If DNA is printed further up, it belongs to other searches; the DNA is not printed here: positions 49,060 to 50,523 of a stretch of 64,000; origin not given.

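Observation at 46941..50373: HDOD-sigma70 region 4 fusion coupled to fliA, followed by a second HDOD protein and a GAF histidine kinase inside the flagellar operon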

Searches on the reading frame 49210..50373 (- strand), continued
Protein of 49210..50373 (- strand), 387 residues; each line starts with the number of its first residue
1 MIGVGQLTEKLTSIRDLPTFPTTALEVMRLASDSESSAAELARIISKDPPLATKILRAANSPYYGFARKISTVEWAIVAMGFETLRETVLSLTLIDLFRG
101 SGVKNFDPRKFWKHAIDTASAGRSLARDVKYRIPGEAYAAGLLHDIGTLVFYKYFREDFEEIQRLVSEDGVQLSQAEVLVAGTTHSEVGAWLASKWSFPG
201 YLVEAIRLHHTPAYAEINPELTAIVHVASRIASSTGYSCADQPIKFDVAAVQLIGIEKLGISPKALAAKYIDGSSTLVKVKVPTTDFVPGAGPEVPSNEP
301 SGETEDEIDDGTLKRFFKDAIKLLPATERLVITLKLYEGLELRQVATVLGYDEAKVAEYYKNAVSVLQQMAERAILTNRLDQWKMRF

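Call 23: find_encoding_contigs(protein=P0001, flank=10000, max_places=3)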
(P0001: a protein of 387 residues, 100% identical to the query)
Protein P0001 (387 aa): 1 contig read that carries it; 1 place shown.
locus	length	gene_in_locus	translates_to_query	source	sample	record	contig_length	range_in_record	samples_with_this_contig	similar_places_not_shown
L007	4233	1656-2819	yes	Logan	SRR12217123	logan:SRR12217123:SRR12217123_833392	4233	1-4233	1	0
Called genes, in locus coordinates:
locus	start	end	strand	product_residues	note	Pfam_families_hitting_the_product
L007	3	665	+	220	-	?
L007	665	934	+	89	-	-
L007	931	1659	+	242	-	PF04542:Sigma70_r2, PF08281:Sigma70_r4_2, PF04545:Sigma70_r4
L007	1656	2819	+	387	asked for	PF08668:HDOD, PF01966:HD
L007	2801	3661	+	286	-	PF08668:HDOD, PF01966:HD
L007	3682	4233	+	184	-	?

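Call 28: predict_structure(alignment_id=A1)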
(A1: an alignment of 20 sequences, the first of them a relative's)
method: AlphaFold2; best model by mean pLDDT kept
length: 387 residues; sequences in the alignment: 20
mean_pLDDT: 76.2   pTM: 0.66
mean pLDDT of the five models: 76.2, 66.3, 64.9, 64.3, 58.8
residues with pLDDT >= 90: 94; 70-90: 198; 50-70: 42; < 50: 53
segments of 3 or more residues with pLDDT < 50: 1-4, 61-70, 273-309
pLDDT, mean of each block of 10 residues (from residue 1): 57 78 88 77 88 79 38 73 82 79 73 89 88 87 91 88 91 91 92 91 95 94 94 83 85 70 73 45 33 30 37 72 78 73 76 89 89 73 55
secondary structure, 60 per line:
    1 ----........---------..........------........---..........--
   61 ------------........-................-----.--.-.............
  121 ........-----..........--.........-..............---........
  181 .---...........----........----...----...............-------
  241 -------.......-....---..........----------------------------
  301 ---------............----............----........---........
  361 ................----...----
elements in order: H5-12 H22-31 H38-45 H49-58 H73-80 H82-97 H108-128 H134-143 H146-154 H156-169 H173-181 H185-195 H200-207 H219-233 H248-254 H256-259 H263-272 H310-321 H326-337 H342-349 H353-376

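Call 34: find_related_loci(query=A3, collection=genome_contigs, flank=6000)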
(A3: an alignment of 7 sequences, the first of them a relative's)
Query A3 (387 aa) in genome_contigs; peptide patterns used: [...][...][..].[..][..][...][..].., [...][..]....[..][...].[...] (x = any residue, [..] = any of these).
599 stretches matched a pattern (row limit reached: there are more); 216 encode a relative of the query (tblastn E <= 1e-3); the best 80 are kept; 80 distinct loci.
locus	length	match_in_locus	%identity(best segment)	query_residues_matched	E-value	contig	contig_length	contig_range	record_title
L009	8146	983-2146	82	1-387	0e+0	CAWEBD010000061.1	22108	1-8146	MAG: uncultured Bacteroidetes bacterium isolate MFD01299.bin.2.3 genome assembly, contig: contig_139591, whole genome sh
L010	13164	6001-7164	80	1-387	0e+0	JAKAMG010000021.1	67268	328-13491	MAG: Bacteroidetes bacterium isolate WY5.bin159 NODE_621_length_67268_cov_16.160021, whole genome shotgun sequence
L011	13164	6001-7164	81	1-387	0e+0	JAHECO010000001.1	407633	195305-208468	MAG: Candidatus Kryptoniota bacterium isolate Ww171 NODE_3_length_407633_cov_4.714948, whole genome shotgun sequence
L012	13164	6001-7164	76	1-387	0e+0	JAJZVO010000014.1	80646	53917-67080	MAG: Bacteroidetes bacterium isolate SKS5.bin54 NODE_498_length_80646_cov_2.615072, whole genome shotgun sequence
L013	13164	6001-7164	76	1-387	0e+0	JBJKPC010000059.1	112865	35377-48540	MAG: Candidatus Kryptoniota bacterium isolate Bin_110 S1Ck127_482340_flag_0_multi_22.0000_len_112865, whole genome shotg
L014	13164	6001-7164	74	1-387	0e+0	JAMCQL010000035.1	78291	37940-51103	MAG: Bacteroidetes bacterium isolate FK_Sedi_A_Bin.46 NODE_503_length_78291_cov_291.998, whole genome shotgun sequence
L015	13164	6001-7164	73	1-387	0e+0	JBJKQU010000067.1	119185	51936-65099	MAG: Candidatus Kryptoniota bacterium isolate Bin_42 S1Ck127_1445245_flag_0_multi_9.9992_len_119185, whole genome shotgu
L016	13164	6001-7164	73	1-387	0e+0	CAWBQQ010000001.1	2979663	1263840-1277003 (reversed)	MAG: uncultured Bacteroidetes bacterium isolate MFD01828.bin.1.43 genome assembly, contig: contig_24171, whole genome sh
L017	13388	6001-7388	72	1-383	0e+0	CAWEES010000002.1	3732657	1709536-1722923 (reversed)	MAG: uncultured Bacteroidetes bacterium isolate MFD01188.bin.1.46 genome assembly, contig: contig_4108, whole genome sho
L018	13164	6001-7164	70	1-387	0e+0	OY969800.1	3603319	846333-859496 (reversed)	MAG: uncultured Bacteroidetes bacterium isolate MFD01476.bin.1.32 genome assembly, chromosome: 1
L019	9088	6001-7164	68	1-387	5e-176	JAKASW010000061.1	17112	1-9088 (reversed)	MAG: Bacteroidetes bacterium isolate YP1.bin85 NODE_2708_length_17112_cov_1.303797, whole genome shotgun sequence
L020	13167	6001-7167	61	1-387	9e-156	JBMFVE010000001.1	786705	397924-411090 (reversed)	MAG: Candidatus Kryptoniota bacterium isolate KM4348-21 NODE_1_length_786705_cov_9.802058, whole genome shotgun sequence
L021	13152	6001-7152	70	1-383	0e+0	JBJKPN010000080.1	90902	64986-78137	MAG: Candidatus Kryptoniota bacterium isolate Bin_123 S1Ck127_2301733_flag_0_multi_19.9979_len_90902, whole genome shotg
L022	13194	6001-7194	72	1-387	0e+0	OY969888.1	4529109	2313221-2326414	MAG: uncultured Bacteroidetes bacterium isolate MFD03726.bin.c.9 genome assembly, chromosome: 1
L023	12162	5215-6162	39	1-316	1e-73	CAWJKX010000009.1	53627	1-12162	MAG: uncultured Bacteroidetes bacterium isolate MFD05379.bin.2.14 genome assembly, contig: contig_10933, whole genome sh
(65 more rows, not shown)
